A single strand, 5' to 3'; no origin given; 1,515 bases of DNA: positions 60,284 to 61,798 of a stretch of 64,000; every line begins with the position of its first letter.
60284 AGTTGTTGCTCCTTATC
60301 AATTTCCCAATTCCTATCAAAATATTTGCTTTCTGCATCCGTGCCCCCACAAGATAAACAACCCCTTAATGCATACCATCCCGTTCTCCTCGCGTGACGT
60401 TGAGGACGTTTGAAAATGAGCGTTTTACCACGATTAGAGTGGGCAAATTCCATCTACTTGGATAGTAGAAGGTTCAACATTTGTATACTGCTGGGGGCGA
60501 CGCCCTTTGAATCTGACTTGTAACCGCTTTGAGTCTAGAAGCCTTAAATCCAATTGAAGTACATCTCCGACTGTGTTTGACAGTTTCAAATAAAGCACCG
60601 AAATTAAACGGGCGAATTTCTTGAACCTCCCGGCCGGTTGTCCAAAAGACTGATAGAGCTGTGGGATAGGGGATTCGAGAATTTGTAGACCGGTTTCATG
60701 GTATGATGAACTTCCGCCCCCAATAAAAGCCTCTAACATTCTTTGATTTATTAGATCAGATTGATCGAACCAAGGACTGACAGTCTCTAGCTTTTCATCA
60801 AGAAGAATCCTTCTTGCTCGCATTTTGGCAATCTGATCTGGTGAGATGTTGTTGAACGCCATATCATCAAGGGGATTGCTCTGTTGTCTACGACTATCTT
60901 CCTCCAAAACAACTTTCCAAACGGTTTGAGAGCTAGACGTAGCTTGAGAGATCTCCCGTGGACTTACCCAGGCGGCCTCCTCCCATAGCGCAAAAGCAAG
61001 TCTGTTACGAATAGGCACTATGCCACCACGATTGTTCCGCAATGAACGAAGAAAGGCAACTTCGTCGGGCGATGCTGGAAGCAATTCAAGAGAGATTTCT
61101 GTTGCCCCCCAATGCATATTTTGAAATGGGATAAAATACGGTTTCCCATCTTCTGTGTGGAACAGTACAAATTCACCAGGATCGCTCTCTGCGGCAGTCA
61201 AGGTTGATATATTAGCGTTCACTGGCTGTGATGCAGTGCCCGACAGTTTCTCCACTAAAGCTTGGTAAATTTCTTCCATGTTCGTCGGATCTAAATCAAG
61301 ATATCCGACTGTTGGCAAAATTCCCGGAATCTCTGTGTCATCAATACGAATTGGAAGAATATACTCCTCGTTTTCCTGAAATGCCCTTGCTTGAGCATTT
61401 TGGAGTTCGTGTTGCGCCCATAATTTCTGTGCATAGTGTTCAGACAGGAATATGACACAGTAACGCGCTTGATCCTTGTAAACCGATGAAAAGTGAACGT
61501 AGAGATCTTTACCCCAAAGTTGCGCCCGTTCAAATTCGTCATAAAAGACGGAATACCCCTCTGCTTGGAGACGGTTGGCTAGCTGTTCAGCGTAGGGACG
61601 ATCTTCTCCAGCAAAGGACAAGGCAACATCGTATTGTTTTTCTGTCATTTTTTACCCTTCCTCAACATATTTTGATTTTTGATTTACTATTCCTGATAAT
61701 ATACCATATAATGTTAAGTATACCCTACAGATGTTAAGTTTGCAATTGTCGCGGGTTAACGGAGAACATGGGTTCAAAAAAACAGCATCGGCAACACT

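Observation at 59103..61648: Two TIR-family genes plus a small 3-TM protein, with no ThsA: candidate Thoeris-like system with a membrane effector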

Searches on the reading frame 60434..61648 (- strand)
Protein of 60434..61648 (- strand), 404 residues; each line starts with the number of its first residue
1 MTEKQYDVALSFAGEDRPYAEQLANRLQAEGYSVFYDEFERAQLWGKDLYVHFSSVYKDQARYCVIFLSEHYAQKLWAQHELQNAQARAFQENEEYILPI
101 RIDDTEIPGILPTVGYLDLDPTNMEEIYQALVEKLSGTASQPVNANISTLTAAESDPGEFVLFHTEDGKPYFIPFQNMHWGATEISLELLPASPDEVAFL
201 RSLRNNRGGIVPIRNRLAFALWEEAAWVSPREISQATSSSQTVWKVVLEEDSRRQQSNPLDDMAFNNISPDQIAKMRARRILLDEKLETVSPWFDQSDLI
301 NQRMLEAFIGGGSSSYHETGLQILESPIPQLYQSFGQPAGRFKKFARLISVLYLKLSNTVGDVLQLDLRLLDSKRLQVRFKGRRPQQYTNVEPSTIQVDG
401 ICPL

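Call 3: search_protein_families(library=pfam, proteins=[window:60434-61648:-], max_evalue=0.01)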
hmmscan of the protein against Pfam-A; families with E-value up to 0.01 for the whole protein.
window:60434-61648:- (404 aa): 2 families
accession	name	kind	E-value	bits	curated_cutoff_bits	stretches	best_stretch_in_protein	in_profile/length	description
PF13676.11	TIR_2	-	1.4e-20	74.5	28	1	8-122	1-111/122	TIR domain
PF01582.25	TIR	-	3.4e-05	24.2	21.3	1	6-102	2-96/179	TIR domain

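Call 4: search_protein_families(library=padloc, proteins=[window:60434-61648:-], max_evalue=0.01)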
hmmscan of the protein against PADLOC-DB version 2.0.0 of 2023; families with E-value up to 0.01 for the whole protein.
window:60434-61648:- (404 aa): 7 families
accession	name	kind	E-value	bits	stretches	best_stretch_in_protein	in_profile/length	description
PDLC05062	PDC-S66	-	6.9e-18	63.1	1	2-100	145-240/282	-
PDLC02421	Aga_TIR-PNTD1-PNTD2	-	3.7e-09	34.2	1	12-136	10-133/430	Class I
PDLC02403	Aga_TIR-PNTD1-PNTD2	-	1.9e-07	28.5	1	15-136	13-132/443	Class I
PDLC00417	ThsB1|ThsB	-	3.2e-06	24.9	1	3-101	164-260/303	TIR-like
PDLC03957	bSEFIR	-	7e-06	24.1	1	7-141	40-186/412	-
PDLC02962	RT-TIR_XII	-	5.2e-05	20.3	1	4-105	344-443/478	single gene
PDLC02961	RT-TIR_XII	-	0.0014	15.6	1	4-104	346-438/475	single gene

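Call 5: search_protein_families(library=ncbifam, proteins=[window:60434-61648:-], max_evalue=0.01)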
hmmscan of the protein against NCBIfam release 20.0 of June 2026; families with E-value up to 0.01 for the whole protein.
window:60434-61648:- (404 aa): 2 families
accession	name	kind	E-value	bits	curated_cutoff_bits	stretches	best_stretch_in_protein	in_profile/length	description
NF042941.1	Retron_TIR_antiphage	equivalog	4.3e-11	42.3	600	1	4-106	338-437/464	TIR domain-containing anti-phage reverse transcriptase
NF058526.1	Thoeris_type3_ThcB4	equivalog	0.0057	15.5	220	0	15-89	138-209/375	Thoeris type III anti-phage system protein ThcB4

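Call 27: find_homologous_proteins(query=window:60434-61648:-)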
Query window:60434-61648:- (404 aa): 4291 proteins with E <= 0.001 among 8000 candidates; the best 120 are listed.
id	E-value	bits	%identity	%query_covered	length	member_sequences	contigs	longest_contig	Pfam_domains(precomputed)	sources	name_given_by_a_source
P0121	3.1e-270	914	100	100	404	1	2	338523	PF13676.12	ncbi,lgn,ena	-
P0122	2.1e-218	743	83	100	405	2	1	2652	PF13676.12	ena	-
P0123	1.2e-212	724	80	100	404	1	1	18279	PF01582.26,PF13676.12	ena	-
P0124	2.2e-202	690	77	100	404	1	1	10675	PF01582.26,PF13676.12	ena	-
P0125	5.2e-202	689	76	100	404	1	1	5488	PF13676.12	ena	-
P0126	1.4e-200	684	77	100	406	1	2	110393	PF13676.12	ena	-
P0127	5.9e-199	679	75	100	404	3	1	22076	PF13676.12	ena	-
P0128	9.9e-197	672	77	100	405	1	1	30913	PF13676.12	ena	-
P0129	5.1e-194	663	73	100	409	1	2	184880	PF13676.12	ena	-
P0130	5.7e-193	659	75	100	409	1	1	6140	PF01582.26,PF13676.12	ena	-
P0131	1.3e-192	658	74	100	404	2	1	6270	PF13676.12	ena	-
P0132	8.7e-192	655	75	100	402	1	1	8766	PF13676.12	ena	-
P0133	1.8e-191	654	74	100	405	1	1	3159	PF01582.26,PF13676.12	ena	-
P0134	3.2e-191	654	74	100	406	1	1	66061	PF13676.12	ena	-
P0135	3.3e-191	653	74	100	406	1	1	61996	PF13676.12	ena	-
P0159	1.9e-169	582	68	100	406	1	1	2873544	PF01582.26,PF13676.12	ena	-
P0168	9.2e-158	543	63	100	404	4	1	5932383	PF13676.12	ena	-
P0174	3.8e-155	535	62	100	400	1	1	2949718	PF01582.26,PF13676.12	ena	-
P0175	5.5e-155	534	64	100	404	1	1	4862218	PF13676.12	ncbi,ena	-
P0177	2.5e-154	532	64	99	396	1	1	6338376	PF01582.26,PF13676.12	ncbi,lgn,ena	-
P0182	2.5e-153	529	63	99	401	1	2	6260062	PF13676.12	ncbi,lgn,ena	-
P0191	3.0e-152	525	62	99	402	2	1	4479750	PF13676.12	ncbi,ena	-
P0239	2.7e-144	499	60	99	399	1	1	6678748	PF13676.12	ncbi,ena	-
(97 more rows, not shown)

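Call 55: find_encoding_contigs(protein=P0159, flank=5000, max_places=1)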
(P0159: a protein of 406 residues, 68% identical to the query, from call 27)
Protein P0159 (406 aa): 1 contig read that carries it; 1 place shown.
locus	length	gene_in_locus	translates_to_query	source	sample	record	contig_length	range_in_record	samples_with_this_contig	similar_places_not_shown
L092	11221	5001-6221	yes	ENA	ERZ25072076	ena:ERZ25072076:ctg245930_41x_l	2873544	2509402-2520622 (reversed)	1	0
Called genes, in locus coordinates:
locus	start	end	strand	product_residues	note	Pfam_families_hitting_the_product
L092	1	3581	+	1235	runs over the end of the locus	PF02384:N6_Mtase (faint), PF20473:MmeI_Mtase, PF07669:Eco57I, PF22837:M_Eco57I_C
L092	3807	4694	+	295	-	PF20247:DUF6602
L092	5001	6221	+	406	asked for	PF01582:TIR (weak), PF13676:TIR_2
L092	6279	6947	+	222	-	PF08937:ThsB_TIR (weak)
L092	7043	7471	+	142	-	-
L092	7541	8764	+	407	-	PF04326:SLFN_AlbA_2, PF13749:HATPase_c_4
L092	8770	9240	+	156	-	PF05014:Nuc_deoxyrib_tr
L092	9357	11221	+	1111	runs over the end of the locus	PF13091:PLDc_2, PF00176:SNF2-rel_dom (weak), PF00271:Helicase_C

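Call 56: find_encoding_contigs(protein=P0168, flank=5000, max_places=1)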
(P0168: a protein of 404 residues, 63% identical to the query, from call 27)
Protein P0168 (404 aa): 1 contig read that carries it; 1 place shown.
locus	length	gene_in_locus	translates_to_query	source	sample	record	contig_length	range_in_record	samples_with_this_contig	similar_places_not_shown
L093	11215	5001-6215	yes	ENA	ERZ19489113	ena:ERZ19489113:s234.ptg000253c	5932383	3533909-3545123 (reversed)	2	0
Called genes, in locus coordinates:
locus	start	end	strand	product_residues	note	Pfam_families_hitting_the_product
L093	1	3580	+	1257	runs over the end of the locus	PF02384:N6_Mtase (faint), PF07669:Eco57I, PF12950:TaqI_C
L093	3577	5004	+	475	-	PF02463:SMC_N, PF13175:AAA_15, PF13476:AAA_23, PF13555:AAA_29 (weak)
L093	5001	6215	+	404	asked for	PF13676:TIR_2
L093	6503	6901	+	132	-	PF13366:PDDEXK_3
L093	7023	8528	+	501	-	PF13173:AAA_14, PF13635:DUF4143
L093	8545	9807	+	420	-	PF09861:Lar_N, PF21113:LarA_C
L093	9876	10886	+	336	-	PF10503:Esterase_PHB (faint), PF02230:Abhydrolase_2 (weak), PF01738:DLH (weak)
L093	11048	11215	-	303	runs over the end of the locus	PF00817:IMS (weak), PF21999:IMS_HHH_1, PF11799:IMS_C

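Call 57: find_encoding_contigs(protein=P0175, flank=5000, max_places=1)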
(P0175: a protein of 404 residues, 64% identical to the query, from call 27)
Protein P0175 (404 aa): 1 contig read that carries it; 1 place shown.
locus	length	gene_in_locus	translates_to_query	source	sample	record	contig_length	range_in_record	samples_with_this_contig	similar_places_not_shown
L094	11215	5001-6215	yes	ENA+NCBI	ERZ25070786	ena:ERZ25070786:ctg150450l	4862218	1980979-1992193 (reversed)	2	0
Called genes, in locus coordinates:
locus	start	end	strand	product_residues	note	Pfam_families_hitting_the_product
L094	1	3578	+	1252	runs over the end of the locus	PF07669:Eco57I, PF02384:N6_Mtase (weak), PF12950:TaqI_C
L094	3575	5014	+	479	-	PF02463:SMC_N, PF11398:DUF2813 (faint), PF13175:AAA_15, PF13476:AAA_23, PF13555:AAA_29 (weak)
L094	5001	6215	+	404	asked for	PF13676:TIR_2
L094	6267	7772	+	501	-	PF13173:AAA_14, PF13635:DUF4143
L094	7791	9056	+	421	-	PF09861:Lar_N, PF21113:LarA_C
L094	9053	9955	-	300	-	PF00817:IMS, PF21999:IMS_HHH_1, PF11799:IMS_C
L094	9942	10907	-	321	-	PF01571:GCV_T, PF08669:GCV_T_C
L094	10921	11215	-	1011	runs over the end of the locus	PF04423:Rad50_zn_hook (weak), PF13558:SbcC_Walker_B (weak)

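Call 58: find_encoding_contigs(protein=P0177, flank=5000, max_places=1)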
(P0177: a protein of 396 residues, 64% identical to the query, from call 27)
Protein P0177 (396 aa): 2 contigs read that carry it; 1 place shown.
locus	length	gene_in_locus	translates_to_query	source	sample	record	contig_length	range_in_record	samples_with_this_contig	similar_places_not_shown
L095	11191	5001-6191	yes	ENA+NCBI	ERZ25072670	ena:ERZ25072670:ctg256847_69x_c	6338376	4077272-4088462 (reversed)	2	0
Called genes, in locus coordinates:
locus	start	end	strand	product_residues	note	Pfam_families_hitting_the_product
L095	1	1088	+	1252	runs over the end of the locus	PF20473:MmeI_Mtase (faint), PF07669:Eco57I, PF02384:N6_Mtase (weak), PF12950:TaqI_C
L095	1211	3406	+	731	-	-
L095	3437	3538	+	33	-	-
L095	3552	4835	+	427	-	PF13676:TIR_2, PF13414:TPR_11, PF00515:TPR_1, PF07719:TPR_2, PF13424:TPR_12, PF13414:TPR_11, PF13432:TPR_16, PF13431:TPR_17, +30 more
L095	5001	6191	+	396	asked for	PF01582:TIR (weak), PF13676:TIR_2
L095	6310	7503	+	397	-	PF02463:SMC_N (weak), PF11398:DUF2813 (faint), PF13175:AAA_15, PF13476:AAA_23, PF13304:AAA_21, PF13175:AAA_15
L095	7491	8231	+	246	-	-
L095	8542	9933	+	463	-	PF00206:Lyase_1, PF14698:ASL_C2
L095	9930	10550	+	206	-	-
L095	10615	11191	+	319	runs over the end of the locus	-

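Call 60: predict_structure(alignment_id=A2)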
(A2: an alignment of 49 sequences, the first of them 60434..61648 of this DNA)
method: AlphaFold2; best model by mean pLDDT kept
length: 404 residues; sequences in the alignment: 49
mean_pLDDT: 69.2   pTM: 0.57
mean pLDDT of the five models: 69.2, 67.9, 66.2, 63.0, 60.3
residues with pLDDT >= 90: 49; 70-90: 184; 50-70: 78; < 50: 93
segments of 3 or more residues with pLDDT < 50: 41-46, 71-94, 105-122, 138-157, 208-213, 289-295, 313-318
pLDDT, mean of each block of 10 residues (from residue 1): 69 65 83 73 50 69 69 43 40 52 48 40 63 61 28 44 83 84 86 86 67 69 88 76 87 56 67 87 76 51 76 47 82 72 88 88 89 91 79 86 91
secondary structure, 60 per line:
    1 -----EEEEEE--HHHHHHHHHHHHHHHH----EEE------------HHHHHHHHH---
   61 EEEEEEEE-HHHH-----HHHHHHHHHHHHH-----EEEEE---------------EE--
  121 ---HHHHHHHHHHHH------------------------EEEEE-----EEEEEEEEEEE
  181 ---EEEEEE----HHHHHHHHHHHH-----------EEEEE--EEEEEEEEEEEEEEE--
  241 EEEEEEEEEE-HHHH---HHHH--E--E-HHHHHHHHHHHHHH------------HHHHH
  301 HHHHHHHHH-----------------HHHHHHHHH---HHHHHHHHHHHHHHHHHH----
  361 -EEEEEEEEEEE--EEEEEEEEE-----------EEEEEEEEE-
elements in order: E6-11 H14-29 E34-36 H49-57 E61-68 H70-73 H79-91 E97-101 H124-135 E160-164 E170-180 E184-189 H194-205 E217-221 E224-238 E241-250 H252-255 H259-262 H270-283 H296-309 H327-335 H339-356 E362-372 E375-383 E395-403

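Call 77: find_encoding_contigs(protein=P0182, flank=5000, max_places=1)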
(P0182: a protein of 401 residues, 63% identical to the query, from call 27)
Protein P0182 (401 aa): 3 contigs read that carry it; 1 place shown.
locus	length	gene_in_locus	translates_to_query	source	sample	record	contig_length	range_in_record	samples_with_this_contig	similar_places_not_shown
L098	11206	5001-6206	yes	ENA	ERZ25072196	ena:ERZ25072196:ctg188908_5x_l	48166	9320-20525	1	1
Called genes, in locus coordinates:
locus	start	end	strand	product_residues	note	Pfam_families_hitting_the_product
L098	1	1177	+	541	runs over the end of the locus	PF04542:Sigma70_r2, PF04539:Sigma70_r3 (faint), PF04545:Sigma70_r4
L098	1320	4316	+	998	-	PF02384:N6_Mtase (faint), PF07669:Eco57I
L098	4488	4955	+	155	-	PF12950:TaqI_C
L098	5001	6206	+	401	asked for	PF13676:TIR_2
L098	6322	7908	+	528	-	-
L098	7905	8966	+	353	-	PF02661:Fic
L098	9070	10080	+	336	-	PF01073:3Beta_HSD, PF01370:Epimerase, PF02719:Polysacc_synt_2, PF04321:RmlD_sub_bind, PF07993:NAD_binding_4, PF16363:GDP_Man_Dehyd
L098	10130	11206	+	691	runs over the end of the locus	PF00920:ILVD_EDD_N, PF24877:ILV_EDD_C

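Call 78: find_encoding_contigs(protein=P0191, flank=5000, max_places=1)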
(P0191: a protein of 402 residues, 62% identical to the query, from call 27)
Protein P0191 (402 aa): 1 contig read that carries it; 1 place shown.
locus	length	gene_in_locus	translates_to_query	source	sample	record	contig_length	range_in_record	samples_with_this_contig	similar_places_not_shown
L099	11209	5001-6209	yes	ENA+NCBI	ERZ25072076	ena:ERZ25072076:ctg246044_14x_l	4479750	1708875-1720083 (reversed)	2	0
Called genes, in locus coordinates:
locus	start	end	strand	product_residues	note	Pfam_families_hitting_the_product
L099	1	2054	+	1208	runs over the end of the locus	PF02384:N6_Mtase (faint), PF07669:Eco57I, PF12950:TaqI_C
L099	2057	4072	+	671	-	PF00583:Acetyltransf_1, PF13673:Acetyltransf_10, PF13508:Acetyltransf_7 (weak)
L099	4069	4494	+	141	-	-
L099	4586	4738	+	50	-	-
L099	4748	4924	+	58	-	-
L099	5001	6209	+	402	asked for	PF13676:TIR_2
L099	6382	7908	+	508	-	-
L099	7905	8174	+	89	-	-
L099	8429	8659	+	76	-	PF01402:RHH_1 (weak)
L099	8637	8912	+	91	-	PF05016:ParE_toxin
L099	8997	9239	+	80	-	PF15937:PrlF_antitoxin, PF04014:MazE_antitoxin (weak)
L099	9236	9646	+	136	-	PF01850:PIN, PF13470:PIN_3 (weak)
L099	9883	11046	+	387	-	PF01244:Peptidase_M19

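Call 79: find_encoding_contigs(protein=P0239, flank=5000, max_places=1)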
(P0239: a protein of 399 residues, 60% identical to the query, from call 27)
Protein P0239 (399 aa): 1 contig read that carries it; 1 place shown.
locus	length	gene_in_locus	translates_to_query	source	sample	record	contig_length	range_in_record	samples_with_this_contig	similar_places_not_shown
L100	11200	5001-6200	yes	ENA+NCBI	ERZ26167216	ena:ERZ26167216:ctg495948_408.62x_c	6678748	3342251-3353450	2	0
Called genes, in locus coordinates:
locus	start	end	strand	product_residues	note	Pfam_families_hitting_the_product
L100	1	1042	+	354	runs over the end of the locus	-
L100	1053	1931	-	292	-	PF12760:Zn_ribbon_IS1595, PF12762:DDE_Tnp_IS1595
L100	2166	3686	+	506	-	PF02384:N6_Mtase (faint), PF07669:Eco57I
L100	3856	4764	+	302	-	PF12950:TaqI_C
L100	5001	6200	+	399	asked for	PF13676:TIR_2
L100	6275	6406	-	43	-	-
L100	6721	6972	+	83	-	-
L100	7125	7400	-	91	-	-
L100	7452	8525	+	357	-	PF13384:HTH_23, PF13551:HTH_29, PF13518:HTH_28 (weak), PF13565:HTH_32, PF13592:HTH_33, PF13358:DDE_3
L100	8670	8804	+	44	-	-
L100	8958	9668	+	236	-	PF08867:FRG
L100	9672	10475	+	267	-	-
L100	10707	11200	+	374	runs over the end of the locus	PF00465:Fe-ADH, PF13685:Fe-ADH_2, PF25137:ADH_Fe_C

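Call 80: find_encoding_contigs(protein=P0174, flank=5000, max_places=1)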
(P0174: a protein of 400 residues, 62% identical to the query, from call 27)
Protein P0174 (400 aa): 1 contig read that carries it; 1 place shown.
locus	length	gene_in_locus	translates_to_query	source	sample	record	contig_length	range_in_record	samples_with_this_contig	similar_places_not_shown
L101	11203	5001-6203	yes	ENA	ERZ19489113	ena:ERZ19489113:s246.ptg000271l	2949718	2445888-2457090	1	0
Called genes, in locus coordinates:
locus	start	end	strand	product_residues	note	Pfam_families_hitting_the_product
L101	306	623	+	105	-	-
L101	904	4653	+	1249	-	PF02384:N6_Mtase (faint), PF20473:MmeI_Mtase (faint), PF07669:Eco57I, PF12950:TaqI_C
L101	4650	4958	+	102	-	PF02463:SMC_N, PF11398:DUF2813 (weak), PF13175:AAA_15, PF13555:AAA_29, PF13476:AAA_23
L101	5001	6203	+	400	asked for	PF01582:TIR (faint), PF13676:TIR_2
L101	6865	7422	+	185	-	PF08207:EFP_N, PF01132:EFP, PF09285:Elong-fact-P_C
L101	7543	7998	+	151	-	PF00364:Biotin_lipoyl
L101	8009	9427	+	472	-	PF00289:Biotin_carb_N, PF02222:ATP-grasp (weak), PF02786:CPSase_L_D2, PF07478:Dala_Dala_lig_C, PF02785:Biotin_carb_C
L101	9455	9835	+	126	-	PF01597:GCV_H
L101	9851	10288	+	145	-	PF22398:DUF6978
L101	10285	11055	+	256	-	PF08861:DUF1828, PF08862:DUF1829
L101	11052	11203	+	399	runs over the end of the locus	PF04326:SLFN_AlbA_2, PF13749:HATPase_c_4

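Call 83: fold_search(model_id=the predicted structure, library=viral)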
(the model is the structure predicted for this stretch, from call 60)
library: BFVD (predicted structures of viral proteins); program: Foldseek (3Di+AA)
matches with E <= 10: 1457; with E <= 0.001: 8
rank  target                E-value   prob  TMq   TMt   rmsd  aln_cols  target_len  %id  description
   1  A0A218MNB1            1.1e-04  1.00  0.19  0.37  12.8       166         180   12  Uncharacterized protein [uncultured virus]
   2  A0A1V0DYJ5            2.8e-04  0.99  0.18  0.18  22.7       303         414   12  (no name in the UniProt tables at hand)
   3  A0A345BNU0            3.6e-04  1.00  0.19  0.44   7.7       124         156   10  (no name in the UniProt tables at hand)
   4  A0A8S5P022            4.7e-04  0.69  0.13  0.12  21.6       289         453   11  Virion structural protein [Myoviridae sp. ctLnO19]
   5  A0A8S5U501            5.9e-04  1.00  0.16  0.41   7.8       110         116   13  Uncharacterized protein [Siphoviridae sp. ctRSW19]
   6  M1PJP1                7.4e-04  0.96  0.17  0.23  21.0       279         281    8  (no name in the UniProt tables at hand)
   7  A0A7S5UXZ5            8.3e-04  1.00  0.17  0.14  15.2       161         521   10  (no name in the UniProt tables at hand)
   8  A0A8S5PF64            9.9e-04  1.00  0.18  0.49   5.4       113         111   16  Uncharacterized protein [Siphoviridae sp. ctWKa2]
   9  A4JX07                1.2e-03  0.99  0.18  0.33  15.2       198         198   12  Gp12 [Burkholderia phage phi644-2]
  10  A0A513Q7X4            1.2e-03  0.91  0.12  0.19  13.6       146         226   14  ORF1a (Fragment) [Porcine astrovirus 1]
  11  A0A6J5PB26            1.2e-03  1.00  0.19  0.51   6.5       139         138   16  Uncharacterized protein [uncultured Caudovirales phage]
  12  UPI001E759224         1.3e-03  0.99  0.17  0.38  15.7       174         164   11  (no name look-up for this kind of identifier)
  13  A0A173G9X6            1.5e-03  1.00  0.18  0.27   7.1       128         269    7  Uncharacterized protein [Propionibacterium phage PFR2]
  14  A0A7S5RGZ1            1.5e-03  1.00  0.19  0.40   9.6       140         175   10  (no name in the UniProt tables at hand)
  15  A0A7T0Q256            1.5e-03  0.20  0.10  0.08  24.2       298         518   13  (no name in the UniProt tables at hand)
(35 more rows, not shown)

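Call 85: search_protein_families(library=phrogs, proteins=[window:60434-61648:-], max_evalue=0.01)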
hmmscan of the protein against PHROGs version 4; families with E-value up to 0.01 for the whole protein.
window:60434-61648:- (404 aa): 2 families
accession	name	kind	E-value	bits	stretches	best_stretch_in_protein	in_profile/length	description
phrog_15646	-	unknown function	6.9e-14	53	1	3-100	157-252/293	-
phrog_9211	-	unknown function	6.6e-07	29.9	1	3-102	130-226/268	-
